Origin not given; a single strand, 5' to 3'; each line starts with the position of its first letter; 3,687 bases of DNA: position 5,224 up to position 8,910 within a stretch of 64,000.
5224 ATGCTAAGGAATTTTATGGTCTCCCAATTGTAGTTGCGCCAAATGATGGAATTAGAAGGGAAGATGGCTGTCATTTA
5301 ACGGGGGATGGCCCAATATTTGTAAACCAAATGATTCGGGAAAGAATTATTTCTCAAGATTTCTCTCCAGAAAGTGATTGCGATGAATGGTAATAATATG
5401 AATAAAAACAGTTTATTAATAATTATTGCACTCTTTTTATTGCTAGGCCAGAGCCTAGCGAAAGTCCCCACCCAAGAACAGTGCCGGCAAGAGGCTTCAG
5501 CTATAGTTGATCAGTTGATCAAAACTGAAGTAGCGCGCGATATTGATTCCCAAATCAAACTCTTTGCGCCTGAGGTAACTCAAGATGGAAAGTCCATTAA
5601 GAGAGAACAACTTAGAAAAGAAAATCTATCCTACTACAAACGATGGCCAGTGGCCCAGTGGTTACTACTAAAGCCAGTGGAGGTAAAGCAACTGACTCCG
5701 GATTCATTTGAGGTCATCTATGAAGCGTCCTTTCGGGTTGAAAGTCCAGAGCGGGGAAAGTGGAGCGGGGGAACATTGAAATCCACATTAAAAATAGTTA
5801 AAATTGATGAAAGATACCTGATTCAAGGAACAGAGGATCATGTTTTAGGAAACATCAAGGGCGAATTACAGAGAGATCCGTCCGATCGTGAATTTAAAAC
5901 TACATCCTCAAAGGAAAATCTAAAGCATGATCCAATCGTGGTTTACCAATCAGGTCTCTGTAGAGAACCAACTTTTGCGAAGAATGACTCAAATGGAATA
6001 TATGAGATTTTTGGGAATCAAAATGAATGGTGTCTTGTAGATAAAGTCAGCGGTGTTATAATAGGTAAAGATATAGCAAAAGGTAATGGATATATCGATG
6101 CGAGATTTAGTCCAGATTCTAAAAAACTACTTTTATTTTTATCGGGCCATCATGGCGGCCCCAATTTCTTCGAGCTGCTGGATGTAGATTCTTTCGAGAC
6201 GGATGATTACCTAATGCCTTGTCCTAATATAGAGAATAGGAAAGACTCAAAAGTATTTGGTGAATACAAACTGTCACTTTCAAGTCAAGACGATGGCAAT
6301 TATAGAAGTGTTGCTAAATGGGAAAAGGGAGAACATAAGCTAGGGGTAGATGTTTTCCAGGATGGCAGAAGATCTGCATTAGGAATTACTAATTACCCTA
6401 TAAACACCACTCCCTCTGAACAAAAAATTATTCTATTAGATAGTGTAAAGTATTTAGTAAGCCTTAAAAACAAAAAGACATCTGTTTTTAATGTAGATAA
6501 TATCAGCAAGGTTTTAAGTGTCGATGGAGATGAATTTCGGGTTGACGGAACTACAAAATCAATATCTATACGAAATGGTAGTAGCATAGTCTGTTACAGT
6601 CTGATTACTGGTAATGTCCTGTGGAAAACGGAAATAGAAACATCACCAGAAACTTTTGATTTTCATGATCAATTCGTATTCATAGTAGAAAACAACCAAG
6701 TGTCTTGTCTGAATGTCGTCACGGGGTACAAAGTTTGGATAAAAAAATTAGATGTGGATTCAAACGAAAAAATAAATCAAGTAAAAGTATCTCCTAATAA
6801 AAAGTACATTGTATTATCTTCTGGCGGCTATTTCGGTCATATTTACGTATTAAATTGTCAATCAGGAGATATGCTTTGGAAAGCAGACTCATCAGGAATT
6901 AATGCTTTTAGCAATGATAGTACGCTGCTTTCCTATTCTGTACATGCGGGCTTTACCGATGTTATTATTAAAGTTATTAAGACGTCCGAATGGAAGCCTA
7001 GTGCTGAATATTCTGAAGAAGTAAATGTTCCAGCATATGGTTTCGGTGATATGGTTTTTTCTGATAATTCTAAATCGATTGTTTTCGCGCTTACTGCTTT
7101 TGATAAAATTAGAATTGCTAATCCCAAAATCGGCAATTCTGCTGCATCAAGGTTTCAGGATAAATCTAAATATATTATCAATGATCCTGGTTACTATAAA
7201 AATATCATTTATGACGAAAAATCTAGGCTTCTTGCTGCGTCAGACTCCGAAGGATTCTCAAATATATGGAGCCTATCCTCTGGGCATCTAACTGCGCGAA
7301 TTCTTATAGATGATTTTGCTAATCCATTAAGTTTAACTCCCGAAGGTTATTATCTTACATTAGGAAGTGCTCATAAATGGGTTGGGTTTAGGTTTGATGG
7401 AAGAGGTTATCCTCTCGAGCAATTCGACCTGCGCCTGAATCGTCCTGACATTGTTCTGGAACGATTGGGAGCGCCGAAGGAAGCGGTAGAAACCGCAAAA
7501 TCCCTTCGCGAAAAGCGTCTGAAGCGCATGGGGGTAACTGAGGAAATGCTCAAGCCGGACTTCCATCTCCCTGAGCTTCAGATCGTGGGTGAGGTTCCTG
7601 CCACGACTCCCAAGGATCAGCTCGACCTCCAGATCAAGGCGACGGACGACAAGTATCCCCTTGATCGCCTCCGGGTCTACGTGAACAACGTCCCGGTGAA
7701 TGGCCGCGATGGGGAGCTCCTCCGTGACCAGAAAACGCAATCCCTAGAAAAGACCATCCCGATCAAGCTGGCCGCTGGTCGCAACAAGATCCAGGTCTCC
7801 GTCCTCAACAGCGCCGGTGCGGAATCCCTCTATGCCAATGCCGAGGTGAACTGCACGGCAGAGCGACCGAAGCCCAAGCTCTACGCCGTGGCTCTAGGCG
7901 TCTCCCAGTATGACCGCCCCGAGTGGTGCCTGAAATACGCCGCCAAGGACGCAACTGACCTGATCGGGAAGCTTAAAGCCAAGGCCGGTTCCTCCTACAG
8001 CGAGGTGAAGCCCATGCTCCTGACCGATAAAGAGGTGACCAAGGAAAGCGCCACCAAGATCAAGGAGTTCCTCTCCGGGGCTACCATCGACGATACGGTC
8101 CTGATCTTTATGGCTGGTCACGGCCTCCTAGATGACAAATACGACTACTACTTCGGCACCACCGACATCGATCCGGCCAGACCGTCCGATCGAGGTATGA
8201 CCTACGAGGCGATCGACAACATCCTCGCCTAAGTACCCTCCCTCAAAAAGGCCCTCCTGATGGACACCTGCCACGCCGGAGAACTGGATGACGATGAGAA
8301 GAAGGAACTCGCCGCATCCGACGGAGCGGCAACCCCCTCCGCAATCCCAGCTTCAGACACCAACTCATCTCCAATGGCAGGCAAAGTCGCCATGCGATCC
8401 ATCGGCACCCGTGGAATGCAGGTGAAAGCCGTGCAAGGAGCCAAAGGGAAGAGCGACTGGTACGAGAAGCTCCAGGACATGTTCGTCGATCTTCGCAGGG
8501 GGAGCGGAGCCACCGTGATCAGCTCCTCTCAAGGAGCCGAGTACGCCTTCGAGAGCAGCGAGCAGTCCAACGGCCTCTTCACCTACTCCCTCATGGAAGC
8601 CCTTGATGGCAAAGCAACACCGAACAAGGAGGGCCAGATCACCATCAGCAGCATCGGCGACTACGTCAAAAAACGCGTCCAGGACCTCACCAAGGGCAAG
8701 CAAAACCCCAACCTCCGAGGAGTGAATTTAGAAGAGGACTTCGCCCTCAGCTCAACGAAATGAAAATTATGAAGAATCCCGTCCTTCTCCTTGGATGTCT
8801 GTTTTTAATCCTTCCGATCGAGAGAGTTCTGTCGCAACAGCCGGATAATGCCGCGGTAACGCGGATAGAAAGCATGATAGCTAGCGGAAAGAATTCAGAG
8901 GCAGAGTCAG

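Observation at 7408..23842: Three near-identical ~1.35-kb 3' effector modules fused to unrelated 5' halves (constant tail, swappable head)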

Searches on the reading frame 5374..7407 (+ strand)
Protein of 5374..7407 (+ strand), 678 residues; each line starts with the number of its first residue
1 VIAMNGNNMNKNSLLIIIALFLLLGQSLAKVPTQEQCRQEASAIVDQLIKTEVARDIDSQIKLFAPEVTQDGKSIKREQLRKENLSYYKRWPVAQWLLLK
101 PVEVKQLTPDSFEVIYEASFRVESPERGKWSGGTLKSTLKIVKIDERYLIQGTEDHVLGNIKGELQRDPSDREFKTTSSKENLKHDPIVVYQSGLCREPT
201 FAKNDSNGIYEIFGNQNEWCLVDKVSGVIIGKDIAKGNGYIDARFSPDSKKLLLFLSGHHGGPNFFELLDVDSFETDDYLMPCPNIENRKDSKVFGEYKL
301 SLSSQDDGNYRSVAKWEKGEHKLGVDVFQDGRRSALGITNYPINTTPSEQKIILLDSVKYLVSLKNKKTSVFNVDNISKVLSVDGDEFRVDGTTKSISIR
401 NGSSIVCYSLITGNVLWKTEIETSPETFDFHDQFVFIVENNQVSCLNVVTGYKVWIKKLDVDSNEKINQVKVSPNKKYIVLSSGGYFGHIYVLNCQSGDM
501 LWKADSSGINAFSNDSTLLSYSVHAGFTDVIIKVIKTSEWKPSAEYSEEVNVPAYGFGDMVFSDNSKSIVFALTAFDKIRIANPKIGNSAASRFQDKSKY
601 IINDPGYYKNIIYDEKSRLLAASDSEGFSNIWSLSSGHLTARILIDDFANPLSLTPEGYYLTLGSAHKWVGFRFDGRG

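Call 42: search_protein_representatives(protein=window:5374-7407:+)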
Query: 678 residues. Proteins with E-value up to 0.001 (for the whole library): 212; up to 1e-10: 14; up to 1e-30: 5. The best 150 are listed.
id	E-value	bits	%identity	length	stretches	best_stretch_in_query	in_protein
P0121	6.4e-128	444.3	39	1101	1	14-678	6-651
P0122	3.3e-47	177.6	28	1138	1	16-677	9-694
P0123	6.4e-44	166.7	26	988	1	24-677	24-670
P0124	8.4e-35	136.6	31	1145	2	32-284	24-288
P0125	6.2e-31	123.8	38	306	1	16-230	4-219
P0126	5.6e-24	100.8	39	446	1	12-170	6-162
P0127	2.4e-22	95.4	45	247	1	39-155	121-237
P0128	1.4e-21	92.9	44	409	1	38-165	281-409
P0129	1.8e-18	82.6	39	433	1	34-168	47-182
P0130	1.3e-15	73.2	29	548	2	43-163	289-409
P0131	1.9e-15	72.7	33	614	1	16-150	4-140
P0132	4.1e-14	68.2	28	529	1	16-199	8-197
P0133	8.3e-13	63.9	29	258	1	31-159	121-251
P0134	2.1e-12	62.6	27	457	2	41-140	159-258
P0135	1.2e-10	56.7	22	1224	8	605-668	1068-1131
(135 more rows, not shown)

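Call 63: predict_structure(alignment_id=A4)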
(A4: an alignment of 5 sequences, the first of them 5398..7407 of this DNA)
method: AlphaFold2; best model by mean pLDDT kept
length: 670 residues; sequences in the alignment: 5
mean_pLDDT: 62.4   pTM: 0.51
mean pLDDT of the five models: 62.4, 61.9, 59.4, 56.8, 53.9
residues with pLDDT >= 90: 39; 70-90: 231; 50-70: 202; < 50: 198
segments of 3 or more residues with pLDDT < 50: 14-23, 43-85, 115-123, 151-190, 250-255, 267-282, 296-304, 312-340, 581-584, 648-670
pLDDT, mean of each block of 10 residues (from residue 1): 61 43 57 62 46 36 37 37 48 75 71 48 58 58 49 37 26 24 35 60 68 62 65 69 68 52 51 35 57 50 51 43 27 29 78 82 79 87 81 92 92 86 89 86 79 67 88 78 86 87 89 78 86 79 63 80 71 69 53 64 81 74 77 69 53 40 27
secondary structure, 60 per line:
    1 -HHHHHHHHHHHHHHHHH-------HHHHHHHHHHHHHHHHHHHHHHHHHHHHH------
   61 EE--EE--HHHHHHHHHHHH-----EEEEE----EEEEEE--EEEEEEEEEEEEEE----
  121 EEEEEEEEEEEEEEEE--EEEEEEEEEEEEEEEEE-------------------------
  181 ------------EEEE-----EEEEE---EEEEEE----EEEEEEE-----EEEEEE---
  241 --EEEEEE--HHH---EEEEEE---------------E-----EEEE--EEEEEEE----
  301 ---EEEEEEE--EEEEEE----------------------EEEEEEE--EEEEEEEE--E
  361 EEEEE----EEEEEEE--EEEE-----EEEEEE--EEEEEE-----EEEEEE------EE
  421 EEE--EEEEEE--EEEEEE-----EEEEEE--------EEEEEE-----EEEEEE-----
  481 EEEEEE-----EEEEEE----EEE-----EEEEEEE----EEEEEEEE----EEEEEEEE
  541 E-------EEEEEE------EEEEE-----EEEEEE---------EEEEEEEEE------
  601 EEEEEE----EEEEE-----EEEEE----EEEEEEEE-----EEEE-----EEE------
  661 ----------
elements in order (helices of 4 or more, strands of 3 or more residues): H2-18 H26-54 H69-80 E86-90 E95-100 E103-116 E121-136 E139-155 E193-196 E202-206 E210-215 E220-226 E232-237 E243-248 E257-262 E284-287 E290-296 E304-310 E313-318 E341-347 E350-357 E360-365 E370-376 E379-382 E388-393 E396-401 E407-412 E419-423 E426-431 E434-439 E445-450 E459-464 E470-475 E481-486 E492-497 E502-504 E510-516 E521-528 E533-541 E549-554 E561-565 E571-576 E586-594 E601-606 E611-615 E621-625 E630-637 E643-646 E652-654

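Call 67: fold_search(model_id=the predicted structure, library=pdb)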
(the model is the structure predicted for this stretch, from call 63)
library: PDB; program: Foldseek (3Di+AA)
matches with E <= 10: 1797; with E <= 0.001: 1290
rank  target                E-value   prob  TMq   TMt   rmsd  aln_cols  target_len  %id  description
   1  9e2g_2B               4.7e-16  1.00  0.23  0.24  22.8       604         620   11  Cryo-EM structure of 48 nm repeat of microtubule doublet from T. brucei flagellum (released 2025-03-12)
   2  9n73_LO               8.7e-16  1.00  0.26  0.22  21.4       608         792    9  SSU processome maturation and disassembly, State G (released 2025-10-29)
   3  9n6z_LO               1.1e-15  1.00  0.26  0.22  22.0       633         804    9  SSU processome maturation and disassembly, State D (released 2025-11-05)
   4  6rxt_UL               4.6e-15  1.00  0.30  0.27  16.5       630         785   12  Cryo-EM structure of the 90S pre-ribosome (Kre33-Noc4) from Chaetomium thermophilum, state A (released 2019-08-14)
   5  7mq8_LO               6.5e-15  1.00  0.20  0.16  22.3       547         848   12  Cryo-EM structure of the human SSU processome, state pre-A1 (released 2021-09-22)
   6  7d4i_B1               1.3e-14  1.00  0.20  0.18  21.2       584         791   12  Cryo-EM structure of 90S small ribosomal precursors complex with the DEAH-box RNA helicase Dhr1 (State F) (released 2021-10-06)
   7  9e78_0L               1.8e-14  1.00  0.26  0.28  20.0       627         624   10  48-nm repeat of the Leishmania tarentolae doublet microtubule (released 2025-03-12)
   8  9n6z_LQ               1.8e-14  1.00  0.29  0.26  20.9       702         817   10  SSU processome maturation and disassembly, State D (released 2025-11-05)
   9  9e2g_2C               2.7e-14  1.00  0.23  0.25  23.0       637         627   10  Cryo-EM structure of 48 nm repeat of microtubule doublet from T. brucei flagellum (released 2025-03-12)
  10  6rxt_UA               3.0e-14  1.00  0.30  0.25  18.8       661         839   11  Cryo-EM structure of the 90S pre-ribosome (Kre33-Noc4) from Chaetomium thermophilum, state A (released 2019-08-14)
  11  2ymu_A                3.6e-14  1.00  0.23  0.26  21.7       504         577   12  Structure of a highly repetitive propeller structure (released 2012-10-17)
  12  7mqa_LO               4.6e-14  1.00  0.19  0.16  22.1       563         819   11  Cryo-EM structure of the human SSU processome, state post-A1 (released 2021-09-22)
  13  6zqd_UA               4.8e-14  1.00  0.26  0.23  19.4       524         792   10  Cryo-EM structure of the 90S pre-ribosome from Saccharomyces cerevisiae, state Post-A1 (released 2020-09-23)
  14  9n73_LQ               5.0e-14  1.00  0.31  0.26  21.1       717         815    9  SSU processome maturation and disassembly, State G (released 2025-10-29)
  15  9n74_LQ               5.3e-14  1.00  0.22  0.19  26.3       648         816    9  SSU processome maturation and disassembly, State H (released 2025-10-29)
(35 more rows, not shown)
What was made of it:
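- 4956..7407 (+): Head cassette 1: intergenic/promoter region, signal peptide (probable start ATG 5398), an alpha+beta N-domain and WD40-type beta-propeller(s). GC 0.37, GC3 0.30. AF2 and Foldseek give a propeller (calls 63, 67).
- The head model is made of beta blades and matches WD40 propellers (calls 63, 67).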

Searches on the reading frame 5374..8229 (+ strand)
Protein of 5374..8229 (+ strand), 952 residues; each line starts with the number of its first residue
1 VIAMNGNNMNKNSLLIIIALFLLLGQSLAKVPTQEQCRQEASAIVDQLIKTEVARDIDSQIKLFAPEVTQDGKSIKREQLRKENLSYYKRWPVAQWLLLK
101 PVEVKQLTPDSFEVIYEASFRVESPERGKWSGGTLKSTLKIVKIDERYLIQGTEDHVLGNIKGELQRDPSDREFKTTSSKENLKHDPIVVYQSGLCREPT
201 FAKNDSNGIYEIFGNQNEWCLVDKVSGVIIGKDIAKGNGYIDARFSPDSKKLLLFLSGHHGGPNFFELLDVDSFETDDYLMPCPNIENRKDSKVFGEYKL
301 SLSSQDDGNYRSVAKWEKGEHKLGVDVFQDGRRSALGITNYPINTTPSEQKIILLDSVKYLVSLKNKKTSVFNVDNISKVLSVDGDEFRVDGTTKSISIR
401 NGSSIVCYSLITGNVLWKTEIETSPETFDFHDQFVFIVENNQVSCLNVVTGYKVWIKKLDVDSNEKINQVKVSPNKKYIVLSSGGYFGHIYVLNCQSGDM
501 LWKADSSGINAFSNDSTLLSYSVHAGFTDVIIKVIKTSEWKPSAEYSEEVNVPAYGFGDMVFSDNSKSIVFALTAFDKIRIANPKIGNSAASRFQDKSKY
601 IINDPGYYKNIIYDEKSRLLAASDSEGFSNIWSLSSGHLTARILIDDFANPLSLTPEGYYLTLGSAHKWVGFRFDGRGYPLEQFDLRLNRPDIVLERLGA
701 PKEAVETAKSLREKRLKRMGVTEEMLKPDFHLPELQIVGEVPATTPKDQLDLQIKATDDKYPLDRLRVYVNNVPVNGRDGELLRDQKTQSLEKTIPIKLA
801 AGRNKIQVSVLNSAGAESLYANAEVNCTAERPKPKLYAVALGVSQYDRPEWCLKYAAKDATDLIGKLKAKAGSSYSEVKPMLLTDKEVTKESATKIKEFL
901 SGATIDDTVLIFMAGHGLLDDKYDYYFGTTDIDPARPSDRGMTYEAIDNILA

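Call 4: search_protein_families(library=pfam, proteins=[window:5374-8229:+], max_evalue=0.01)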
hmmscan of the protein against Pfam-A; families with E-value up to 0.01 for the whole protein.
window:5374-8229:+ (952 aa): 4 families
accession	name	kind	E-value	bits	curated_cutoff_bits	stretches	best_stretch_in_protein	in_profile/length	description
PF13360.13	PQQ_2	-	1.3e-06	28.7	27.6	1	374-456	152-232/233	Outer membrane protein assembly factor BamB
PF13570.13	Beta-prop_ACSF4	-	2.4e-06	27.6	133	1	404-546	30-171/329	Beta-alanine-activating enzyme, beta-propeller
PF25293.1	Beta-prop_EMC1_N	-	0.00014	22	34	1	397-513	78-204/219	EMC1 N-terminal beta-propeller domain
PF23414.1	Beta-prop_EML_2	-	0.0012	18.7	90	1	402-495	19-112/266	Echinoderm microtubule-associated protein second beta-propeller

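Call 62: search_protein_families(library=ncbifam, proteins=[window:5398-8229:+], max_evalue=0.001)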
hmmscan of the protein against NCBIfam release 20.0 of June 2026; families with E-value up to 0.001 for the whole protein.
window:5398-8229:+ (944 aa): 3 families
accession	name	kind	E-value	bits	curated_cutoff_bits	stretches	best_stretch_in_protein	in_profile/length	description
NF047832.1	caspase_w_EACC1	subfamily_domain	1.4e-10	41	140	1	830-943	3-115/211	caspase, EACC1-associated type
TIGR03300.1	assembly_YfgL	equivalog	5.3e-05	22.1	285.2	0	395-449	251-305/377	outer membrane protein assembly factor BamB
NF008351.0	PRK11138.1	equivalog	0.00031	19.3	423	0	374-501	247-368/394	outer membrane protein assembly factor BamB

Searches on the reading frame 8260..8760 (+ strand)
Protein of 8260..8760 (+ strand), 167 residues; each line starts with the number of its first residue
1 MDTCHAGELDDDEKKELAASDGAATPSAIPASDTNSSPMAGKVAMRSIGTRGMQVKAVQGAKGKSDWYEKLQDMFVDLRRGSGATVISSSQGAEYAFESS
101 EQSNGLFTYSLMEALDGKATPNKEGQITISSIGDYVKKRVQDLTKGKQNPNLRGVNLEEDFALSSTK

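Call 4: search_protein_families(library=pfam, proteins=[window:8260-8760:+], max_evalue=0.01)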
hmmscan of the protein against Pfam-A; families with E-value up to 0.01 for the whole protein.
window:8260-8760:+ (167 aa): 1 family
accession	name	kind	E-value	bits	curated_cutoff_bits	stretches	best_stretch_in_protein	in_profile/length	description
PF00656.27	Peptidase_C14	-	2.9e-07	30.8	21.4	1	2-161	125-232/233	Caspase domain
